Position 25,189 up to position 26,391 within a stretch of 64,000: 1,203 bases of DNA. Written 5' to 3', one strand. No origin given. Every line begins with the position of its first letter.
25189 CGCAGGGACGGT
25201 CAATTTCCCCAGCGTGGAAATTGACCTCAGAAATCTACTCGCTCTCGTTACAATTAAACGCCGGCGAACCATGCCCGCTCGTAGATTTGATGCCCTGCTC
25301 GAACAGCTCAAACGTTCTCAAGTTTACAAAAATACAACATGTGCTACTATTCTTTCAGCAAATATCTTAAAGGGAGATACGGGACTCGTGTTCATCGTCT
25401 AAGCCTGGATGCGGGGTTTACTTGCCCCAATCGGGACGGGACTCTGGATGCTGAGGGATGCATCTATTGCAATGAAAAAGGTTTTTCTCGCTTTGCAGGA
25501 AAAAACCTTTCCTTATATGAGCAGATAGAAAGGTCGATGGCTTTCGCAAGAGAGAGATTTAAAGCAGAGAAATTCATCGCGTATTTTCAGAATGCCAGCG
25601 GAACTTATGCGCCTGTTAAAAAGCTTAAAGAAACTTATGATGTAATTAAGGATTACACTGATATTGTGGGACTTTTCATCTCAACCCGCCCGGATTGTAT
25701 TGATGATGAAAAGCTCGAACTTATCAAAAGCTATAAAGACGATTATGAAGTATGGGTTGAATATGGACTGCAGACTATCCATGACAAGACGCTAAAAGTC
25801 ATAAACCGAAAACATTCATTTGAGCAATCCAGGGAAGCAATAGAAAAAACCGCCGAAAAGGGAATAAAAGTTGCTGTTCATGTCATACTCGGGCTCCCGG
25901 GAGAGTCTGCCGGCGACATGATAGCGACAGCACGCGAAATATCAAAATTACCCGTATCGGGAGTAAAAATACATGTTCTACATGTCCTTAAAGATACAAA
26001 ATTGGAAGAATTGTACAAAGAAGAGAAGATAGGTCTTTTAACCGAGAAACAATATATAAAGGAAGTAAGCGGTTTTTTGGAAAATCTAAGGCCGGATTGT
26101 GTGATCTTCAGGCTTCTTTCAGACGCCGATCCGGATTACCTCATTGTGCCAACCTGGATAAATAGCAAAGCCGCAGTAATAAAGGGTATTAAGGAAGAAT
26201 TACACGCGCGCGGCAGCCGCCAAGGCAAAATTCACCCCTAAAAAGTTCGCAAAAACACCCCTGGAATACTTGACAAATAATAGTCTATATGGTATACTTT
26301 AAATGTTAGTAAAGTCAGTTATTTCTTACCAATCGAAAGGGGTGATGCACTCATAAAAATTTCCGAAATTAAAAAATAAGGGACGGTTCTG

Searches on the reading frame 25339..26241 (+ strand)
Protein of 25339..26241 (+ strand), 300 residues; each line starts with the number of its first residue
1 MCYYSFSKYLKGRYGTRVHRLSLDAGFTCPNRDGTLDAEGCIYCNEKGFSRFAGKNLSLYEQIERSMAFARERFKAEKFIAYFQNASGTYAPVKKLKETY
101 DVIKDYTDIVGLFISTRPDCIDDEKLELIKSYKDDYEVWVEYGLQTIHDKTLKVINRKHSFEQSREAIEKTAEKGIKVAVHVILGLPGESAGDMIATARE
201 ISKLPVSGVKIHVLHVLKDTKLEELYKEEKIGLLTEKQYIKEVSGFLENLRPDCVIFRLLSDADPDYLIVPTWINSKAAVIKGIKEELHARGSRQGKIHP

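Call 11: find_encoding_contigs(protein=window:25339-26241:+, flank=3000, max_places=6)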
Protein window:25339-26241:+ (300 aa): 12 contigs read that carry it; 6 places shown.
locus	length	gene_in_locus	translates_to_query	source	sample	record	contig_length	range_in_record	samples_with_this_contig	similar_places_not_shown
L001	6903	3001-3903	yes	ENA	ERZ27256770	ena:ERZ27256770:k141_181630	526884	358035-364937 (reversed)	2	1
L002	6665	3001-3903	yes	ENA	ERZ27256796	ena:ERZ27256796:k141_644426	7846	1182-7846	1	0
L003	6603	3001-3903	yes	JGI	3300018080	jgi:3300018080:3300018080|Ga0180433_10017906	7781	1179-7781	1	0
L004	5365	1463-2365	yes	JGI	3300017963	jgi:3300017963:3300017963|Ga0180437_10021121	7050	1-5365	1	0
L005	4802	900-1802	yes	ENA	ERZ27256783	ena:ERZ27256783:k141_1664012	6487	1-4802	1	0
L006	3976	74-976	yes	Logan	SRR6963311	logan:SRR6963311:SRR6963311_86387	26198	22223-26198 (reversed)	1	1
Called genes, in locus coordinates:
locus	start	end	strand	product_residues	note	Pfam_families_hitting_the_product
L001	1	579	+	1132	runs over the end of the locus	PF02574:S-methyl_trans, PF00809:Pterin_bind, PF02607:B12-binding_2, PF02310:B12-binding, PF02965:Met_synt_B12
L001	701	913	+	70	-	PF20095:DUF6485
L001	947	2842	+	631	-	PF01134:GIDA, PF21680:GIDA_C_1st, PF13932:SAM_GIDA_C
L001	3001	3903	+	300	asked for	PF04055:Radical_SAM, PF16199:Radical_SAM_C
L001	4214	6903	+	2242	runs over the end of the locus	PF00069:Pkinase (faint), PF12072:RNase_Y_N (weak)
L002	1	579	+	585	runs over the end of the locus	?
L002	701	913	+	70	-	PF20095:DUF6485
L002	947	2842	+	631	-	PF01134:GIDA, PF21680:GIDA_C_1st, PF13932:SAM_GIDA_C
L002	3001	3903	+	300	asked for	PF04055:Radical_SAM, PF16199:Radical_SAM_C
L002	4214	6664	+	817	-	?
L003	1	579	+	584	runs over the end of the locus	?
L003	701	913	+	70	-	PF20095:DUF6485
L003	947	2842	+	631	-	PF01134:GIDA, PF21680:GIDA_C_1st, PF13932:SAM_GIDA_C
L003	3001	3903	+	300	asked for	PF04055:Radical_SAM, PF16199:Radical_SAM_C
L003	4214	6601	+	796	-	?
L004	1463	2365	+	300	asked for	PF04055:Radical_SAM, PF16199:Radical_SAM_C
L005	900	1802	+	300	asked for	PF04055:Radical_SAM, PF16199:Radical_SAM_C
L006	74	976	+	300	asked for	PF04055:Radical_SAM, PF16199:Radical_SAM_C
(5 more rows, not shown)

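Call 14: find_related_loci(query=window:25339-26241:+, collection=genome_contigs, flank=4000)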
Query window:25339-26241:+ (300 aa) in genome_contigs; peptide patterns used: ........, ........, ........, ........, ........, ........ (x = any residue, [..] = any of these).
599 stretches matched a pattern (row limit reached: there are more); 482 encode a relative of the query (tblastn E <= 1e-3); the best 80 are kept; 80 distinct loci.
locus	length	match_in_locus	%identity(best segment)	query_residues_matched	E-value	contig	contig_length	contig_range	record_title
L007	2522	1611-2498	64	1-296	1e-137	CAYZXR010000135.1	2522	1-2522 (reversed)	MAG TPA_asm: uncultured Planctomycetia bacterium isolate binchicken_co181_45 genome assembly, contig: NODE_104523_length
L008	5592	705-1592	64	1-296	6e-130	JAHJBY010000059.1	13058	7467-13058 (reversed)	MAG: Candidatus Omnitrophota bacterium isolate Modern_marine.mb.279 Modern_marine.mb.279_k141_1158047, whole genome shot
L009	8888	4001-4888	65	1-296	5e-130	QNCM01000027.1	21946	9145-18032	MAG: Candidatus Makaraimicrobium thalassicum isolate B134_G9 B134_Guay9_scaffold_01300, whole genome shotgun sequence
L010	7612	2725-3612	60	3-298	4e-126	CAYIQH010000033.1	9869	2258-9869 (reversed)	MAG TPA_asm: uncultured Planctomycetia bacterium isolate ERP119705_co25_654 genome assembly, contig: NODE_6334_length_98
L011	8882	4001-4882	62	3-296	4e-125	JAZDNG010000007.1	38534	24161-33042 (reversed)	MAG: Candidatus Omnitrophota bacterium isolate MEGAHIT-group-0.70 k141_7563859, whole genome shotgun sequence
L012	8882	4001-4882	62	3-296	3e-124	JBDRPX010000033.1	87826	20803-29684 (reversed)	MAG: Candidatus Omnitrophota bacterium isolate MEGAHIT-group-2.14 k141_1389272, whole genome shotgun sequence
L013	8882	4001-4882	60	3-296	3e-124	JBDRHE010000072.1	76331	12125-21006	MAG: Candidatus Omnitrophota bacterium isolate MEGAHIT-group-1.488 k141_5897435, whole genome shotgun sequence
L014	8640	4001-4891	60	1-296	1e-121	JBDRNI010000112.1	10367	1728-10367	MAG: Candidatus Omnitrophota bacterium isolate MEGAHIT-group-1.881 k141_7603569, whole genome shotgun sequence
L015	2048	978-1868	60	1-296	2e-129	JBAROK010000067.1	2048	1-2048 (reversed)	MAG: Candidatus Omnitrophota bacterium isolate MFD13429_ilm_asm_bin15 k127_117528, whole genome shotgun sequence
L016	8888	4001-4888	59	1-296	2e-121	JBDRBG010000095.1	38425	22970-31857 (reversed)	MAG: Candidatus Omnitrophota bacterium isolate MEGAHIT-group-1.1043 k141_13744437, whole genome shotgun sequence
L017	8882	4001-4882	59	3-296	7e-120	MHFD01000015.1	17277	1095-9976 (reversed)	MAG: Omnitrophica bacterium RBG_13_46_9 RBG_13_scaffold_1395, whole genome shotgun sequence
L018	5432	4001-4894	59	1-298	2e-119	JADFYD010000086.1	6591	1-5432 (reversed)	MAG: Candidatus Omnitrophota bacterium isolate nDJH6bin13 nDJH6_bin13_NODE_86_length_6591_cov_1.531559, whole genome sho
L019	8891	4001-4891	59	1-296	3e-118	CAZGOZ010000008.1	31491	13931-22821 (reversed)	MAG TPA_asm: uncultured Planctomycetia bacterium isolate binchicken_co332_45 genome assembly, contig: NODE_148_length_31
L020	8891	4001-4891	60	3-299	4e-122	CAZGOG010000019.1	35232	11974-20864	MAG TPA_asm: uncultured Planctomycetia bacterium isolate binchicken_co334_259 genome assembly, contig: NODE_1957_length_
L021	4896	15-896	57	3-296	7e-116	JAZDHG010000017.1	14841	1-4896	MAG: Candidatus Omnitrophota bacterium isolate MEGAHIT-group-0.309 k141_18163533, whole genome shotgun sequence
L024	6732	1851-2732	60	1-296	3e-114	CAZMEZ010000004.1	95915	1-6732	MAG TPA_asm: uncultured Planctomycetia bacterium isolate SRP141376_co1_78 genome assembly, contig: NODE_570_length_95915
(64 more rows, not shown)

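Call 26: find_related_loci(query=window:25339-26241:+, collection=metagenome_contigs, flank=4000)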
Query window:25339-26241:+ (300 aa) in metagenome_contigs; peptide patterns used: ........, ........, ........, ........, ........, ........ (x = any residue, [..] = any of these).
599 stretches matched a pattern (row limit reached: there are more); 450 encode a relative of the query (tblastn E <= 1e-3); the best 80 are kept; 80 distinct loci.
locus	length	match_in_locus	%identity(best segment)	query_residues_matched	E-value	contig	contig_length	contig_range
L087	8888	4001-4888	65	1-296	3e-130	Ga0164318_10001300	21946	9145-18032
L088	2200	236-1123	64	1-296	8e-138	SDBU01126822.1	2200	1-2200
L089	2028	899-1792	60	3-300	3e-133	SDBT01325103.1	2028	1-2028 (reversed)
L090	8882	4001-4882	60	3-296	1e-124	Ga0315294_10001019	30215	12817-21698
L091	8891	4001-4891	60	3-299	3e-122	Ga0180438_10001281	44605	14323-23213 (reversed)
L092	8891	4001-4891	60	3-299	3e-122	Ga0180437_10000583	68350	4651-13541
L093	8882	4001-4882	59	3-296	5e-120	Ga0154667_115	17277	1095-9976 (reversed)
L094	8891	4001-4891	59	1-296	2e-118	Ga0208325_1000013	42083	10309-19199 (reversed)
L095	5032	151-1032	56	3-296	2e-115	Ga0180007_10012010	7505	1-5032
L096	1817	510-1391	55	3-296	2e-121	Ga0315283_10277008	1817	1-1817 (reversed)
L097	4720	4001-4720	67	1-240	3e-113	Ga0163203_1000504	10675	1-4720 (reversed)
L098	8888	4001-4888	55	3-297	8e-113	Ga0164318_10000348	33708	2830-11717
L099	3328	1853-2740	55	3-297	8e-111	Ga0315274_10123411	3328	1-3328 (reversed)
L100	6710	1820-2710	54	3-299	3e-106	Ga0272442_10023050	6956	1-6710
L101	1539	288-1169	53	3-296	3e-114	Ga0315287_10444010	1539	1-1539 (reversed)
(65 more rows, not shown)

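Call 28: find_homologous_proteins(query=window:25339-26241:+, max_evalue=1e-60)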
Query window:25339-26241:+ (300 aa): 6486 proteins with E <= 1e-60 among 8000 candidates; the best 120 are listed.
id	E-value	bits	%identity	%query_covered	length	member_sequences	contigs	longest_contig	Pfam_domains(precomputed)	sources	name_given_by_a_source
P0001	5.4e-199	677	100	100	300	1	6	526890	PF16199.11,PF04055.28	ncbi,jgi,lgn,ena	-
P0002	9.5e-140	483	73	99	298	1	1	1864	PF16199.11,PF04055.28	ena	-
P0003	9.3e-137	473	70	99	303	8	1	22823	PF16199.11,PF04055.28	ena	-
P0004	2.5e-136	472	69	99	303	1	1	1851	PF16199.11,PF04055.28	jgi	jgi:radical SAM protein (TIGR01212 family)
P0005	1.2e-135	469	69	99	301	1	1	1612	PF16199.11,PF04055.28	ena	-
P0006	1.3e-133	463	69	96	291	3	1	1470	PF16199.11,PF04055.28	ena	-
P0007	9.9e-132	457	67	99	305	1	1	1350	PF16199.11,PF04055.28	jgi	-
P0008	8.2e-131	454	68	95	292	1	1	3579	PF16199.11,PF04055.28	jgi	jgi:radical SAM protein (TIGR01212 family)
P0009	2.4e-130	452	66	99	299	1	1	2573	PF16199.11,PF04055.28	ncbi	ncbi:MAG: TIGR01212 family radical SAM protein [Candidatus Omnitrophota bacterium]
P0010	5.3e-127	441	66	98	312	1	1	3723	PF16199.11,PF04055.28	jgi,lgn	jgi:radical SAM protein (TIGR01212 family)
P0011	6.7e-127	441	66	99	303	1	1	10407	PF16199.11,PF04055.28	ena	-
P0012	7.6e-126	437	65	99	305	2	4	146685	PF16199.11,PF04055.28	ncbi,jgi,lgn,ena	-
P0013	8.2e-125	434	65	99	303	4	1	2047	PF16199.11,PF04055.28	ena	-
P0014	3.2e-123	429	65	99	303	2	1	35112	PF16199.11,PF04055.28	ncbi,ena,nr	ncbi:MAG: TIGR01212 family radical SAM protein [Candidatus Makaraimicrobium thalassicum]|nr:MAG: TIG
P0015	3.2e-123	429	64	100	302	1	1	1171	PF16199.11,PF04055.28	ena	-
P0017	3.8e-122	425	64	98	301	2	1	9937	PF16199.11,PF04055.28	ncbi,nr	ncbi:MAG: TIGR01212 family radical SAM protein, partial [Candidatus Omnitrophica bacterium]|nr:TIGR0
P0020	7.8e-122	424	63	98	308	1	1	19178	PF16199.11,PF04055.28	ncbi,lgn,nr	ncbi:MAG: TIGR01212 family radical SAM protein [Candidatus Omnitrophica bacterium]|nr:TIGR01212 fami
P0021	7.9e-122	424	61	99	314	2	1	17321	PF16199.11,PF04055.28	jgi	jgi:radical SAM protein (TIGR01212 family)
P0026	6.2e-121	421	63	99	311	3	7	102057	PF16199.11,PF04055.28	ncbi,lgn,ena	ncbi:MAG: TIGR01212 family radical SAM protein [Candidatus Omnitrophota bacterium]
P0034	1.9e-119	416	62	98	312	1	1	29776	PF16199.11,PF04055.28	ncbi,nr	ncbi:MAG: TIGR01212 family radical SAM protein [Candidatus Omnitrophota bacterium]|nr:TIGR01212 fami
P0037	2.6e-119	416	59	98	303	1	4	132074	PF16199.11,PF04055.28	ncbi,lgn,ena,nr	ncbi:MAG: TIGR01212 family radical SAM protein [Candidatus Omnitrophica bacterium]|nr:TIGR01212 fami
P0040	6.2e-119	415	62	98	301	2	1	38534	PF16199.11,PF04055.28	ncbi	ncbi:MAG: TIGR01212 family radical SAM protein [Candidatus Omnitrophota bacterium]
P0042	9.8e-119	414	63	98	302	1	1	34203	PF16199.11,PF04055.28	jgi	jgi:radical SAM protein (TIGR01212 family)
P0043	1.5e-118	413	60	99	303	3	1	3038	PF16199.11,PF04055.28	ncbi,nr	ncbi:MAG: TIGR01212 family radical SAM protein [Candidatus Omnitrophota bacterium]|nr:TIGR01212 fami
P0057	1.4e-117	410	63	99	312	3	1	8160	PF16199.11,PF04055.28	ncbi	ncbi:TIGR01212 family radical SAM protein [Candidatus Omnitrophota bacterium]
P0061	4.2e-117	409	60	98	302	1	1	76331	PF16199.11,PF04055.28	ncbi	ncbi:MAG: TIGR01212 family radical SAM protein [Candidatus Omnitrophota bacterium]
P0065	1.3e-116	407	62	98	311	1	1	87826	PF16199.11,PF04055.28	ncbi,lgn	ncbi:MAG: TIGR01212 family radical SAM protein [Candidatus Omnitrophota bacterium]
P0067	1.5e-116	407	61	98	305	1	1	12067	PF16199.11,PF04055.28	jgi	jgi:radical SAM protein (TIGR01212 family)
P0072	2.9e-116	406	61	99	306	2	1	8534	PF16199.11,PF04055.28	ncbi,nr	ncbi:MAG: TIGR01212 family radical SAM protein [Candidatus Omnitrophica bacterium]|nr:TIGR01212 fami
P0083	1.6e-114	400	58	99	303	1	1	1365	PF16199.11,PF04055.28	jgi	jgi:radical SAM protein (TIGR01212 family)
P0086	2.2e-114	400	61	99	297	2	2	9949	PF16199.11,PF04055.28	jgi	jgi:radical SAM protein (TIGR01212 family)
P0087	2.3e-114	400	59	99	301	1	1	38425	PF16199.11,PF04055.28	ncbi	ncbi:MAG: TIGR01212 family radical SAM protein [Candidatus Omnitrophota bacterium]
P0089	3.9e-114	399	57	99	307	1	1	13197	PF16199.11,PF04055.28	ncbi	ncbi:MAG: TIGR01212 family radical SAM protein [Candidatus Omnitrophota bacterium]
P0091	4.1e-114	399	60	99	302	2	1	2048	PF16199.11,PF04055.28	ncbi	ncbi:MAG: TIGR01212 family radical SAM protein [Candidatus Omnitrophota bacterium]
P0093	4.8e-114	399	61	99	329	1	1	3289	PF16199.11,PF04055.28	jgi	jgi:radical SAM protein (TIGR01212 family)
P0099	1.0e-113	398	60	99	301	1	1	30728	PF16199.11,PF04055.28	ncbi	ncbi:MAG: TIGR01212 family radical SAM protein [Candidatus Omnitrophota bacterium]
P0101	3.5e-113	396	60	99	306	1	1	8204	PF16199.11,PF04055.28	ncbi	ncbi:MAG: TIGR01212 family radical SAM protein [Candidatus Omnitrophota bacterium]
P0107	1.5e-112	394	59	99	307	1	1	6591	PF16199.11,PF04055.28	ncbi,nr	ncbi:MAG: TIGR01212 family radical SAM protein [Candidatus Omnitrophica bacterium]|nr:TIGR01212 fami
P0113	3.1e-112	393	57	96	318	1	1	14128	PF16199.11,PF04055.28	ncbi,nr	ncbi:MAG: TIGR01212 family radical SAM protein [Candidatus Omnitrophica bacterium]|nr:TIGR01212 fami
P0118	2.4e-111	390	56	98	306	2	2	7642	PF16199.11,PF04055.28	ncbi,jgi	jgi:radical SAM protein, TIGR01212 family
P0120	3.2e-111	389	59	98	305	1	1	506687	PF16199.11,PF04055.28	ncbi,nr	ncbi:MAG: TIGR01212 family radical SAM protein [PVC group bacterium]|nr:TIGR01212 family radical SAM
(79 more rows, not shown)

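Call 29: find_encoding_contigs(protein=P0003, flank=8000, max_places=2)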
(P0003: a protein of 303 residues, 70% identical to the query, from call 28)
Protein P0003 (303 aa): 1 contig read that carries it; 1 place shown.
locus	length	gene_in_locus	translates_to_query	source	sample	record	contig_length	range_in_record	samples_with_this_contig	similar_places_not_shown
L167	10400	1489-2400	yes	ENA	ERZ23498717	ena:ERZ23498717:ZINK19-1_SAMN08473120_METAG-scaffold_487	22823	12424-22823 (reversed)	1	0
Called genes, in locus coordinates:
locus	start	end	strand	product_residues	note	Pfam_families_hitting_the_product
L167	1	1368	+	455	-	?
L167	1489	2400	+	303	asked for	PF04055:Radical_SAM, PF16199:Radical_SAM_C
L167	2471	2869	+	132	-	PF13441:Gly-zipper_YMGG (weak)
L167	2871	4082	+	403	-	PF00512:HisKA, PF02518:HATPase_c, PF13581:HATPase_c_2 (weak)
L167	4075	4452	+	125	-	PF00072:Response_reg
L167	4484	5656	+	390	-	PF05958:tRNA_U5-meth_tr, PF13847:Methyltransf_31 (weak)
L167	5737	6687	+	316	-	PF00682:HMGL-like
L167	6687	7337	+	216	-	PF01081:Aldolase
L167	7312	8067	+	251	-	PF03372:Exo_endo_phos, PF14529:Exo_endo_phos_2 (faint)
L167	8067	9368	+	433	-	PF04055:Radical_SAM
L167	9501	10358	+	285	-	PF00768:Peptidase_S11, PF13354:Beta-lactamase2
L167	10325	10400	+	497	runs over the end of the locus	PF08323:Glyco_transf_5, PF13439:Glyco_transf_4 (faint), PF00534:Glycos_transf_1, PF13692:Glyco_trans_1_4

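Call 30: find_encoding_contigs(protein=P0002, flank=3000, max_places=2)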
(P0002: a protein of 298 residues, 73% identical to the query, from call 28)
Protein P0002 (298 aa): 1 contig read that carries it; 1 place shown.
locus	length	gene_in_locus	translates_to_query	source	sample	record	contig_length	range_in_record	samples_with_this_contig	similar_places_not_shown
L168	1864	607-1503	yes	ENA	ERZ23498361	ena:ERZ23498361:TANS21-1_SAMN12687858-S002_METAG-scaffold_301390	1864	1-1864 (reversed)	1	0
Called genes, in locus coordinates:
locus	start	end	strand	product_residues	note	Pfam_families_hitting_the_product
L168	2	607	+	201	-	?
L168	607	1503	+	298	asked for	PF04055:Radical_SAM, PF16199:Radical_SAM_C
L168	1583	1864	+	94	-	?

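Call 31: find_encoding_contigs(protein=P0011, flank=8000, max_places=2)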
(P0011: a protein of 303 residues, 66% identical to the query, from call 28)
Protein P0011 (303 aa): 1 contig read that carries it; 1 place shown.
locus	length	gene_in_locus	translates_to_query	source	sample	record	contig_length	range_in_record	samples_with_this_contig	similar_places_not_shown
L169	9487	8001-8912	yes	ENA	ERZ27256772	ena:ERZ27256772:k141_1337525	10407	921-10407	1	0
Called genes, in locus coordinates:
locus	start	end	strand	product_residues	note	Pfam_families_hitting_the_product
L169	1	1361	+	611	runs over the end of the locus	PF13584:BatD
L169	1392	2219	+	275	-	PF00515:TPR_1 (faint), PF07719:TPR_2 (faint), PF06347:SH3_4 (weak), PF08239:SH3_3 (weak)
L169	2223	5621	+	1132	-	PF02574:S-methyl_trans, PF00809:Pterin_bind, PF02607:B12-binding_2, PF02310:B12-binding, PF02965:Met_synt_B12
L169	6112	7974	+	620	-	PF01134:GIDA, PF07992:Pyr_redox_2 (faint), PF12831:FAD_oxidored, PF21680:GIDA_C_1st, PF13932:SAM_GIDA_C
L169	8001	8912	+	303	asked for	PF04055:Radical_SAM, PF16199:Radical_SAM_C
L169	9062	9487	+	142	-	?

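Call 36: find_encoding_contigs(protein=P0008, flank=3000, max_places=2)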
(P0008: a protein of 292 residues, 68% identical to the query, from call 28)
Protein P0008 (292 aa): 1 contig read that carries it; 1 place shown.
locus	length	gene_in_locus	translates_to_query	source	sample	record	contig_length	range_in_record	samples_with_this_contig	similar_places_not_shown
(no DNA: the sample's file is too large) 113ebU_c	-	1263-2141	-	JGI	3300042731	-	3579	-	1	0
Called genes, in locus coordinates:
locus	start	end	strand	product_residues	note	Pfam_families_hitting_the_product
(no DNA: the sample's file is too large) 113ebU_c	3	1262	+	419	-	?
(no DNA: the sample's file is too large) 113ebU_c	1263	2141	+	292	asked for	PF04055:Radical_SAM, PF16199:Radical_SAM_C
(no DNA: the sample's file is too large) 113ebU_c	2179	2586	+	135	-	-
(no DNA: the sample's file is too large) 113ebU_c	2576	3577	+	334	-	?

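Call 37: find_encoding_contigs(protein=P0010, flank=3000, max_places=2)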
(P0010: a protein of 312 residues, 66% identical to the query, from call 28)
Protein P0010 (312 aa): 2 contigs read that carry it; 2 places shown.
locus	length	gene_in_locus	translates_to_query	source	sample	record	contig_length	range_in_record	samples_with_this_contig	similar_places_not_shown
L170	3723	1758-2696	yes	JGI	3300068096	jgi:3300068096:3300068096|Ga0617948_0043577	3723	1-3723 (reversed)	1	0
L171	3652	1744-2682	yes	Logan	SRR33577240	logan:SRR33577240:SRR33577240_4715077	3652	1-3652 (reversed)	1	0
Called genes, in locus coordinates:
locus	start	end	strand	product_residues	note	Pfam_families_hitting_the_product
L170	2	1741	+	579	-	?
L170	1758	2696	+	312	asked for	PF04055:Radical_SAM, PF16199:Radical_SAM_C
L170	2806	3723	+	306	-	?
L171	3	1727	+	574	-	?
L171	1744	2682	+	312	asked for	PF04055:Radical_SAM, PF16199:Radical_SAM_C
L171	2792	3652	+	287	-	?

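Call 38: find_encoding_contigs(protein=P0004, flank=3000, max_places=2)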
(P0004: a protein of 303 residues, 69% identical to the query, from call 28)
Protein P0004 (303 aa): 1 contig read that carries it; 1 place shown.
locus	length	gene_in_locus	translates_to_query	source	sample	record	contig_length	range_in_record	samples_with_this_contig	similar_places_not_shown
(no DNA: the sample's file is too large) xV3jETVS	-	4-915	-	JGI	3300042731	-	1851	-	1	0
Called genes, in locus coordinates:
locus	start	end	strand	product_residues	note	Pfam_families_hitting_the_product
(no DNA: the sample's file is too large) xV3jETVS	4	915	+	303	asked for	PF04055:Radical_SAM, PF16199:Radical_SAM_C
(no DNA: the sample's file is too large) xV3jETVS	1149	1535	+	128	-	PF13441:Gly-zipper_YMGG (weak)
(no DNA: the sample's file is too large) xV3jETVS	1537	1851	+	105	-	?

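Call 39: find_encoding_contigs(protein=P0012, flank=9000, max_places=2)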
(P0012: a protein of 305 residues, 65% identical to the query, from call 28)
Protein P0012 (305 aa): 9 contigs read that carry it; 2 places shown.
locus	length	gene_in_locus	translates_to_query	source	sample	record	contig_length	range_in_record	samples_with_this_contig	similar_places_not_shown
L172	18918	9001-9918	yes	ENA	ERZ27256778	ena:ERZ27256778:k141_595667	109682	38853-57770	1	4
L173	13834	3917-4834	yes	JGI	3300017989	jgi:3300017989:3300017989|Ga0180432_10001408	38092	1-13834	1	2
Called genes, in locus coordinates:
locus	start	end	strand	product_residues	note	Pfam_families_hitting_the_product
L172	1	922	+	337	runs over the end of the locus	PF13424:TPR_12 (faint), PF00515:TPR_1 (faint), PF07719:TPR_2 (faint), PF13176:TPR_7 (faint), PF13181:TPR_8 (faint), PF13414:TPR_11, PF13432:TPR_16, PF14559:TPR_19 (weak), +3 more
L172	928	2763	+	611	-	PF13584:BatD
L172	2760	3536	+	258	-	PF07719:TPR_2 (faint), PF06347:SH3_4 (weak), PF08239:SH3_3 (weak), PF18348:SH3_16 (weak)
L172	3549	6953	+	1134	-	PF02574:S-methyl_trans, PF00809:Pterin_bind, PF02607:B12-binding_2, PF02310:B12-binding, PF02965:Met_synt_B12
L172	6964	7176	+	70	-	PF20095:DUF6485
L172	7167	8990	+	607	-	PF00890:FAD_binding_2 (faint), PF01134:GIDA, PF07992:Pyr_redox_2 (weak), PF12831:FAD_oxidored, PF21680:GIDA_C_1st, PF13932:SAM_GIDA_C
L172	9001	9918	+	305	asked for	PF04055:Radical_SAM, PF16199:Radical_SAM_C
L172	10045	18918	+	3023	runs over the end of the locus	PF00069:Pkinase, PF07714:PK_Tyr_Ser-Thr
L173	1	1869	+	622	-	?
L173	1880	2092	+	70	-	PF20095:DUF6485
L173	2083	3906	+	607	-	PF00890:FAD_binding_2 (faint), PF01134:GIDA, PF07992:Pyr_redox_2 (weak), PF12831:FAD_oxidored, PF21680:GIDA_C_1st, PF13932:SAM_GIDA_C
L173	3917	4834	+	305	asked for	PF04055:Radical_SAM, PF16199:Radical_SAM_C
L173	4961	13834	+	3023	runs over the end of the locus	PF00069:Pkinase, PF07714:PK_Tyr_Ser-Thr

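Call 63: find_encoding_contigs(protein=P0005, flank=2000, max_places=2)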
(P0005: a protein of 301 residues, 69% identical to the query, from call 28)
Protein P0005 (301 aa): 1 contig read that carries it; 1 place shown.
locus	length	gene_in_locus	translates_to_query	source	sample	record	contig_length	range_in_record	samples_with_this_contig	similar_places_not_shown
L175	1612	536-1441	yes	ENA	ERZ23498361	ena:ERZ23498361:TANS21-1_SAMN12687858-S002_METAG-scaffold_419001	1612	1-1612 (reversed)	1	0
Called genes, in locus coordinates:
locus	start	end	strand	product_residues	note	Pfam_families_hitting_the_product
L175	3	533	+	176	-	?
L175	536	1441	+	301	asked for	PF04055:Radical_SAM, PF16199:Radical_SAM_C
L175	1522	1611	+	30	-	?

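Call 64: find_encoding_contigs(protein=P0009, flank=2000, max_places=2)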
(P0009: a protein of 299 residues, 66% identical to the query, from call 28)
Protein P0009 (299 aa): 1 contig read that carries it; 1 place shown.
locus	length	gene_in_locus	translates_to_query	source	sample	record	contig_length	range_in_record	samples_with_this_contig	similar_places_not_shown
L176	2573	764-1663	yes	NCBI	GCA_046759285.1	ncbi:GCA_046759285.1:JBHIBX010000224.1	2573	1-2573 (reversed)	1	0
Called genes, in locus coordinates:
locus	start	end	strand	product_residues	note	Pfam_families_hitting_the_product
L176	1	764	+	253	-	PF01134:GIDA, PF21680:GIDA_C_1st, PF13932:SAM_GIDA_C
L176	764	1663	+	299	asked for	PF04055:Radical_SAM, PF16199:Radical_SAM_C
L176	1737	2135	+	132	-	PF13441:Gly-zipper_YMGG (weak)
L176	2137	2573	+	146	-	?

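Call 65: find_encoding_contigs(protein=P0013, flank=2000, max_places=2)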
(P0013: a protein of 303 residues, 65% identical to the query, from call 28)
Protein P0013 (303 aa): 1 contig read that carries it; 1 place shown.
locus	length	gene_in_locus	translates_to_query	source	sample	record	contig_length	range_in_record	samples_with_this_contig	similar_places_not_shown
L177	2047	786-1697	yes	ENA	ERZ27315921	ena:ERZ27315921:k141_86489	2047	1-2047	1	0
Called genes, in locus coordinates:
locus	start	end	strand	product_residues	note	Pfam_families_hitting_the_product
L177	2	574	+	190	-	?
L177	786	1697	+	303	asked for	PF04055:Radical_SAM, PF16199:Radical_SAM_C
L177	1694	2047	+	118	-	?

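Call 66: find_encoding_contigs(protein=P0006, flank=2000, max_places=2)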
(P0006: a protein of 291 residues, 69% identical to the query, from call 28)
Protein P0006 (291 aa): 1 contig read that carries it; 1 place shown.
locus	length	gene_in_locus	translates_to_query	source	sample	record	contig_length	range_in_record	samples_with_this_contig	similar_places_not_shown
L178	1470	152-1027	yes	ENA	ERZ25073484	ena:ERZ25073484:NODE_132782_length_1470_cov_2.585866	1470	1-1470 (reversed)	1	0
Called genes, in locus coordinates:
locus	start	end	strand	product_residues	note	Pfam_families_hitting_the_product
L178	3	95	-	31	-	?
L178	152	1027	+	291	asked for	PF04055:Radical_SAM, PF16199:Radical_SAM_C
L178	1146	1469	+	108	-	?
